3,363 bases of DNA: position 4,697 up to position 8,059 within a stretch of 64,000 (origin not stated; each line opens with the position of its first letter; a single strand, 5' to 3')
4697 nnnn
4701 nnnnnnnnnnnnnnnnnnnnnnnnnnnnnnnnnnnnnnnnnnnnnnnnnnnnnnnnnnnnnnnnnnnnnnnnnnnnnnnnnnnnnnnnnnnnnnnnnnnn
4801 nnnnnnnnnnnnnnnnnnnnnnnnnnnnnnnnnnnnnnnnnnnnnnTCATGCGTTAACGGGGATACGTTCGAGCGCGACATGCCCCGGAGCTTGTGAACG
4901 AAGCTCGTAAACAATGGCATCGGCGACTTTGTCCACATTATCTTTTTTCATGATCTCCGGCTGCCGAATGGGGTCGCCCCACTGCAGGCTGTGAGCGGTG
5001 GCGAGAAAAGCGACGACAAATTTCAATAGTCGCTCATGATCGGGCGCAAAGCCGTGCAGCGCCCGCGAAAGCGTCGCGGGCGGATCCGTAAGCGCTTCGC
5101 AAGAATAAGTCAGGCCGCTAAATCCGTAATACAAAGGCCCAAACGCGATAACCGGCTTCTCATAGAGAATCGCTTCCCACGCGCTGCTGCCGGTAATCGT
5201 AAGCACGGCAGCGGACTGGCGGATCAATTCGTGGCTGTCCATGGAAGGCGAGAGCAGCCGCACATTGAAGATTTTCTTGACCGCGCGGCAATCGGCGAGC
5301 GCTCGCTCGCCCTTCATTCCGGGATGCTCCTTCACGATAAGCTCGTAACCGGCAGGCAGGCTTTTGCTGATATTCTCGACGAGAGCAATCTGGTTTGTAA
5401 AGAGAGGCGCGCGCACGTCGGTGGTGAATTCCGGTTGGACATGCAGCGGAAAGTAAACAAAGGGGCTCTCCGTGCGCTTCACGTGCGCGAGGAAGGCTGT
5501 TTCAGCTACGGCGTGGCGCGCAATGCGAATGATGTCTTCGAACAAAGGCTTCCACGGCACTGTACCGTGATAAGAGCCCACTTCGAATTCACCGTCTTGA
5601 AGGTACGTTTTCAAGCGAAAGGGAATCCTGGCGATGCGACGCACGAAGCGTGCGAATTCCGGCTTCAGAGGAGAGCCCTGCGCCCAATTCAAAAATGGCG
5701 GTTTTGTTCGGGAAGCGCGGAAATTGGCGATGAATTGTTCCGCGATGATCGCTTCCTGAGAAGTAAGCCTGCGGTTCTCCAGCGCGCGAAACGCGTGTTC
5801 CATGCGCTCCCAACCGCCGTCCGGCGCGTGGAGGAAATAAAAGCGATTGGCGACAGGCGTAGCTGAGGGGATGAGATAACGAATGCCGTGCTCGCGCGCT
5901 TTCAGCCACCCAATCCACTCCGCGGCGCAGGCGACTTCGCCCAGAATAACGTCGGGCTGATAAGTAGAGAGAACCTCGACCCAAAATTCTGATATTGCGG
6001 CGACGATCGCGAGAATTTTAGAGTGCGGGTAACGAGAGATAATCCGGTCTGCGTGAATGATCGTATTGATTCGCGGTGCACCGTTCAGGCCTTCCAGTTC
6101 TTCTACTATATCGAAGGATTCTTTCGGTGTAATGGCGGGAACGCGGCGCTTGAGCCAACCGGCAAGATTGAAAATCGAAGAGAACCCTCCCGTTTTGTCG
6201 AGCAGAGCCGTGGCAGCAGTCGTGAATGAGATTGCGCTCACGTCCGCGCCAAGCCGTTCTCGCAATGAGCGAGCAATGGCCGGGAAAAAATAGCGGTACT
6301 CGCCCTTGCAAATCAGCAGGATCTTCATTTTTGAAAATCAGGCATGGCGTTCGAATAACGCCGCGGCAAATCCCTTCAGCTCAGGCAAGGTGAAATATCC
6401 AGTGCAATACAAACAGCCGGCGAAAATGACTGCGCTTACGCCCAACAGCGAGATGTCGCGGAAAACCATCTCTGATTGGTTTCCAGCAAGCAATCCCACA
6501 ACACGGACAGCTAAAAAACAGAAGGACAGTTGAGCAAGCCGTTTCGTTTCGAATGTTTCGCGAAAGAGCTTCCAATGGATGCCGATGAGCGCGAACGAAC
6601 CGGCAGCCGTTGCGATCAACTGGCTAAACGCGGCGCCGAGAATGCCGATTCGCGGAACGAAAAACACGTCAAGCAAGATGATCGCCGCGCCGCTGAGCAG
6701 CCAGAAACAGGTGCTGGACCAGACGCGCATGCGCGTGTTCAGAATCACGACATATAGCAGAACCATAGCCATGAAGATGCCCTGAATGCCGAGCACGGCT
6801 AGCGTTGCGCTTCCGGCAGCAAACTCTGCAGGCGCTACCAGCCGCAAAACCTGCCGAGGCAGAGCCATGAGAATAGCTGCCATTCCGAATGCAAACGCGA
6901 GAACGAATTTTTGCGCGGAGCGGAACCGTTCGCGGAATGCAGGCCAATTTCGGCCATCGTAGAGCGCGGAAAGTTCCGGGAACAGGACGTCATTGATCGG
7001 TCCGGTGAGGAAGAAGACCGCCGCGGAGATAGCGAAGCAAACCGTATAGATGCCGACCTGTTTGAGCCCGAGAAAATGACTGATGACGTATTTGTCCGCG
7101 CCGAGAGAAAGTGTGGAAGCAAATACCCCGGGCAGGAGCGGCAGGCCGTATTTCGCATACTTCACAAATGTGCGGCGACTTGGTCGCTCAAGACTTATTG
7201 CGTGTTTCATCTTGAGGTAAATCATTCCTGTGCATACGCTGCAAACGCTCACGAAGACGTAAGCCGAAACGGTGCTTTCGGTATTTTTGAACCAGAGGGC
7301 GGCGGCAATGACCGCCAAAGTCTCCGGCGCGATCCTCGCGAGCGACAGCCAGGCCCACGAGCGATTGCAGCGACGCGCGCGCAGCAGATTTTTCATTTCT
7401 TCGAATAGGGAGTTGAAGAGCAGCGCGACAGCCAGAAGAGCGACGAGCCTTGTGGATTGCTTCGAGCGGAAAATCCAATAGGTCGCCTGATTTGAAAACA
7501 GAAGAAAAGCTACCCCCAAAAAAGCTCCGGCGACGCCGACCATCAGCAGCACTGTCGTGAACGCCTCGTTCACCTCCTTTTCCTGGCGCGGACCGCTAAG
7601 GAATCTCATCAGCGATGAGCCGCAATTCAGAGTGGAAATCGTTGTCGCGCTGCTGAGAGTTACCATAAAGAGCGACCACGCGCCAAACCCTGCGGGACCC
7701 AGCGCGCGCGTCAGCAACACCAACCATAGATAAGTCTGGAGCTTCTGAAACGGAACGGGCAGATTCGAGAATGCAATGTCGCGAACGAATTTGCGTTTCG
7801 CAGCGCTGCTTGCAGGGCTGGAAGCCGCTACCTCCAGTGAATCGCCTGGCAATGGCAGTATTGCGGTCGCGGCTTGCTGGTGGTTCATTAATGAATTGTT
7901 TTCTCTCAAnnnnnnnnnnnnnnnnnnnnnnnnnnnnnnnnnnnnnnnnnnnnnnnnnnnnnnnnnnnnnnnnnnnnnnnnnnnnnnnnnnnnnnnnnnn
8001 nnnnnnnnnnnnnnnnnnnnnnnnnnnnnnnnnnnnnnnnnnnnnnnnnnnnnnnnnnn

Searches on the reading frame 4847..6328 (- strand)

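Call 3: search_protein_families(library=pfam, proteins=[window:4847-6328:-], max_evalue=0.01)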
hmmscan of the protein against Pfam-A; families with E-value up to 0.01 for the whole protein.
window:4847-6328:- (493 aa): 1 family
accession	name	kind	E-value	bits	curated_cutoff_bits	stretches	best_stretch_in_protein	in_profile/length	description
PF05159.20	Capsule_synth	-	2.8e-09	37.3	20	1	318-409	178-274/310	Capsule polysaccharide biosynthesis protein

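Call 4: search_protein_families(library=ncbifam, proteins=[window:4847-6328:-], max_evalue=0.01)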
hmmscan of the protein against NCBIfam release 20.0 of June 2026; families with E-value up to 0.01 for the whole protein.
window:4847-6328:- (493 aa): 2 families
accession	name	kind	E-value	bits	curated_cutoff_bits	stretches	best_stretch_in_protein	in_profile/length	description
NF046086.1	BFO_1060_trans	domain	0.00036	19.8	200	1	328-398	221-291/365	BFO_1060 family glycosyltransferase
TIGR04396.2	surf_polysacc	subfamily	0.0082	15.3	125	0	309-399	206-291/427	surface carbohydrate biosynthesis protein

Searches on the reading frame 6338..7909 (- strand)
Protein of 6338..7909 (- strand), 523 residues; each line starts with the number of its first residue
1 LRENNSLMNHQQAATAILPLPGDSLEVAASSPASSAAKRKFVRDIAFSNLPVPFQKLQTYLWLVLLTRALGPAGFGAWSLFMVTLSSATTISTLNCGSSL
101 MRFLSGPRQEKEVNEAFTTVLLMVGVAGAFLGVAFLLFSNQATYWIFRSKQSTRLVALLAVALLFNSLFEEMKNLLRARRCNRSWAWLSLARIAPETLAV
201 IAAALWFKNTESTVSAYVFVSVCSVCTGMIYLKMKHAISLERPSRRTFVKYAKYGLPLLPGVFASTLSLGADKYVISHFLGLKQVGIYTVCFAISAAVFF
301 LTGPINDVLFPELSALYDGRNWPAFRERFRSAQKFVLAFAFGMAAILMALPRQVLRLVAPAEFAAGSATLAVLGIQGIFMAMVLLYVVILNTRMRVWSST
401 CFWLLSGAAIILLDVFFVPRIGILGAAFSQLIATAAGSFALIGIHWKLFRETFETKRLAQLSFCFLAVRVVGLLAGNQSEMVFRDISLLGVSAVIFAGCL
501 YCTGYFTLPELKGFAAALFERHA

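Call 13: find_homologous_proteins(query=window:6338-7909:-)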
Query window:6338-7909:- (523 aa): 101 proteins with E <= 0.001 among 8000 candidates.
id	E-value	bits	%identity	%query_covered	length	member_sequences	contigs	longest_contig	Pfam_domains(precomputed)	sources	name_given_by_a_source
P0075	0.0e+0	1101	98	99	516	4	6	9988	PF01943.23,PF13440.12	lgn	-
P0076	3.6e-267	905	83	99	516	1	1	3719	PF01943.23,PF13440.12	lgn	-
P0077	5.5e-262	888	79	100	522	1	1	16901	PF01943.23,PF13440.12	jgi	jgi:O-antigen/teichoic acid export membrane protein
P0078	5.7e-256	868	78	99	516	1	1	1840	PF01943.23,PF13440.12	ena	-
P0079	2.0e-252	856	76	100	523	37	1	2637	PF01943.23,PF13440.12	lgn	-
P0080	4.7e-218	743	69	100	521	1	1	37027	PF01943.23,PF13440.12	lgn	-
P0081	3.7e-198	677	63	99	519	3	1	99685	PF01943.23,PF13440.12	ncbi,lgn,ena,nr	ncbi:MAG TPA: oligosaccharide flippase family protein [Candidatus Acidoferrales bacterium]|nr:oligos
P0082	6.2e-188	644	60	98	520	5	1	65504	PF01943.23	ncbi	ncbi:MAG: oligosaccharide flippase family protein [Candidatus Acidiferrales bacterium]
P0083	4.7e-186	637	61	97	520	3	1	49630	PF01943.23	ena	-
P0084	1.6e-185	636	62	93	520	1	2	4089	PF01943.23,PF13440.12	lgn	-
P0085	8.1e-184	630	61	95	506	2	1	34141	PF01943.23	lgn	-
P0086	1.0e-183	630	60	96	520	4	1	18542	PF01943.23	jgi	jgi:O-antigen/teichoic acid export membrane protein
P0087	2.3e-183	629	58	99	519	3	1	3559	PF01943.23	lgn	-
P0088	3.3e-183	628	58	99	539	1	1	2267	PF01943.23,PF13440.12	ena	-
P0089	3.5e-183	628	62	95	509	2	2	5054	PF01943.23,PF13440.12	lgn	-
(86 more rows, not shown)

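Call 15: find_encoding_contigs(protein=P0075, flank=6000, max_places=10)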
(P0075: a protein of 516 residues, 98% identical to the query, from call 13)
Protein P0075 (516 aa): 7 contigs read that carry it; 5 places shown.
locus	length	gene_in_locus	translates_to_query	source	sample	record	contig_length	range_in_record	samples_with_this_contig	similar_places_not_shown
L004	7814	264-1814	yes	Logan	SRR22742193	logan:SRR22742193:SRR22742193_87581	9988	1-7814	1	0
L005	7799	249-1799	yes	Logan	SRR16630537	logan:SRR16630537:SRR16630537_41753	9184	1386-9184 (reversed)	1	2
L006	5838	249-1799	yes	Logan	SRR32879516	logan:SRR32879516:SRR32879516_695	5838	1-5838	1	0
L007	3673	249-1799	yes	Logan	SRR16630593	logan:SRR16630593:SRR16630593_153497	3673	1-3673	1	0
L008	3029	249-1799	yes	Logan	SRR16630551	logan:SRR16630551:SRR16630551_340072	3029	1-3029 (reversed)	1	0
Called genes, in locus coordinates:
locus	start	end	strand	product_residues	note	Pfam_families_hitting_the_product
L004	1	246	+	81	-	?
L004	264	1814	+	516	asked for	PF01943:Polysacc_synt, PF13440:Polysacc_synt_3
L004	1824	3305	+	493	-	PF05159:Capsule_synth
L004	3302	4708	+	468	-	-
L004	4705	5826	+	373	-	PF01075:Glyco_transf_9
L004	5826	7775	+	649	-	PF13522:GATase_6, PF13537:GATase_7, PF00733:Asn_synthase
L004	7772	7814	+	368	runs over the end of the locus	PF13506:Glyco_transf_21 (faint), PF13641:Glyco_tranf_2_3, PF00535:Glycos_transf_2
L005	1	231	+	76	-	?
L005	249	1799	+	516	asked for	PF01943:Polysacc_synt, PF13440:Polysacc_synt_3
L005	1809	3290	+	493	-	PF05159:Capsule_synth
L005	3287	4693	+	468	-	-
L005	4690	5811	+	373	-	PF01075:Glyco_transf_9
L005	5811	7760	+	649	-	PF13522:GATase_6, PF13537:GATase_7, PF00733:Asn_synthase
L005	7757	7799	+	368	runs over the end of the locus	PF13506:Glyco_transf_21 (faint), PF13641:Glyco_tranf_2_3, PF00535:Glycos_transf_2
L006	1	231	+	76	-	?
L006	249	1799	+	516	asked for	PF01943:Polysacc_synt, PF13440:Polysacc_synt_3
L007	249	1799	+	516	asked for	PF01943:Polysacc_synt, PF13440:Polysacc_synt_3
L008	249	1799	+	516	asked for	PF01943:Polysacc_synt, PF13440:Polysacc_synt_3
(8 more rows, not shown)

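Call 16: find_encoding_contigs(protein=P0076, flank=6000, max_places=4)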
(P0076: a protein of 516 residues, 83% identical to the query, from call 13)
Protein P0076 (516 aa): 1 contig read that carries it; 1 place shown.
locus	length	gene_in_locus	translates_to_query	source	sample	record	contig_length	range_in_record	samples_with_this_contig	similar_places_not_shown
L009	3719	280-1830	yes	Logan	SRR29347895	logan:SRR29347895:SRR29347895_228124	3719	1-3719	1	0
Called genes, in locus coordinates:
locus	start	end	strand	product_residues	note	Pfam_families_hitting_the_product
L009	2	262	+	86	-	?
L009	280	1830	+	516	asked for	PF01943:Polysacc_synt, PF13440:Polysacc_synt_3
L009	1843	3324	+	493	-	PF05159:Capsule_synth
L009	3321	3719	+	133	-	?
